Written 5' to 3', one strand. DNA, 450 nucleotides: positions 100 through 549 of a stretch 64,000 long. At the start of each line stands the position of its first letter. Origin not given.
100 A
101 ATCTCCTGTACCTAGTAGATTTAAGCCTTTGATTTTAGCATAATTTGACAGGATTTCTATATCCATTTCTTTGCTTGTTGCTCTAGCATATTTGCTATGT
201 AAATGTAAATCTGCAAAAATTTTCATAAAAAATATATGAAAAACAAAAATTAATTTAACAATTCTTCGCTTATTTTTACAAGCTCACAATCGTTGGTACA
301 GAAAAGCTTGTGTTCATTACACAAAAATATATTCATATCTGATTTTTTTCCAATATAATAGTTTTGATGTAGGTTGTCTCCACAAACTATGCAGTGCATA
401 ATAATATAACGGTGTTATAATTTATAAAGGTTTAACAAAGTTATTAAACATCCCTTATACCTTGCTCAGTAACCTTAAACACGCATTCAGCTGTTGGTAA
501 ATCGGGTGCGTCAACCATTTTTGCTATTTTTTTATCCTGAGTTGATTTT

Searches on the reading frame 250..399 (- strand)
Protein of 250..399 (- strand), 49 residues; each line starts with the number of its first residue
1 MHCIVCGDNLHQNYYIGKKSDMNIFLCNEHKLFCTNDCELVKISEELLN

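Call 50: search_protein_families(library=ncbifam, proteins=[window:250-399:-], max_evalue=1)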
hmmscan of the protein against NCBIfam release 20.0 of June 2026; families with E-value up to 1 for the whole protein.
window:250-399:- (49 aa): 0 families

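Call 71: find_homologous_proteins(query=window:253-399:-, max_evalue=0.001)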
Query seq(49 aa) (49 aa): 2 proteins with E <= 0.001 among 2 candidates.
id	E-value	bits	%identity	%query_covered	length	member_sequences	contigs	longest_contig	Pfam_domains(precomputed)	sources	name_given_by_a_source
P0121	1.3e-26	108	100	100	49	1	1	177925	-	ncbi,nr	ncbi:MAG: hypothetical protein N3D75_01445 [Candidatus Aenigmarchaeota archaeon]|nr:hypothetical pro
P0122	4.7e-20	87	78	100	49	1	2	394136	-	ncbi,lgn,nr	ncbi:MAG: hypothetical protein QXM68_00495 [Candidatus Aenigmatarchaeota archaeon]|nr:hypothetical p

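Call 72: find_encoding_contigs(protein=P0122, flank=1500, max_places=2)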
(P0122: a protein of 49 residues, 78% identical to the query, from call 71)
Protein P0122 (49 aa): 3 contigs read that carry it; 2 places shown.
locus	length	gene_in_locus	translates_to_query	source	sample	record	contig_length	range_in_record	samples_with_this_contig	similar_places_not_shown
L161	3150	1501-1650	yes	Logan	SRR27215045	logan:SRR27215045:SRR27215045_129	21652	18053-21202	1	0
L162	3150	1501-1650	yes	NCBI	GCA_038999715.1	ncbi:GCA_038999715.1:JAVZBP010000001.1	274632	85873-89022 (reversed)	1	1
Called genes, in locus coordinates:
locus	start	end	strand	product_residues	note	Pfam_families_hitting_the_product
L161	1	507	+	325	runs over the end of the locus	PF09999:DUF2240 (weak), PF01336:tRNA_anti-codon (faint), PF08646:Rep_fac-A_C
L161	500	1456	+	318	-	PF11731:Cdd1 (faint), PF14520:HHH_5, PF00154:RecA_N, PF08423:Rad51, PF13481:AAA_25 (weak), PF06745:ATPase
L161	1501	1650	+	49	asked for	-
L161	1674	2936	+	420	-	PF27218:MJ0043_C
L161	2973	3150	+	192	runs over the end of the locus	-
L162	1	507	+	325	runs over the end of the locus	PF09999:DUF2240 (weak), PF01336:tRNA_anti-codon (faint), PF08646:Rep_fac-A_C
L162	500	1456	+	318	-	PF11731:Cdd1 (faint), PF14520:HHH_5, PF00154:RecA_N, PF08423:Rad51, PF13481:AAA_25 (weak), PF06745:ATPase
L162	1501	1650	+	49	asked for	-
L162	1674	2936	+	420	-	PF27218:MJ0043_C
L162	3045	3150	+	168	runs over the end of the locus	-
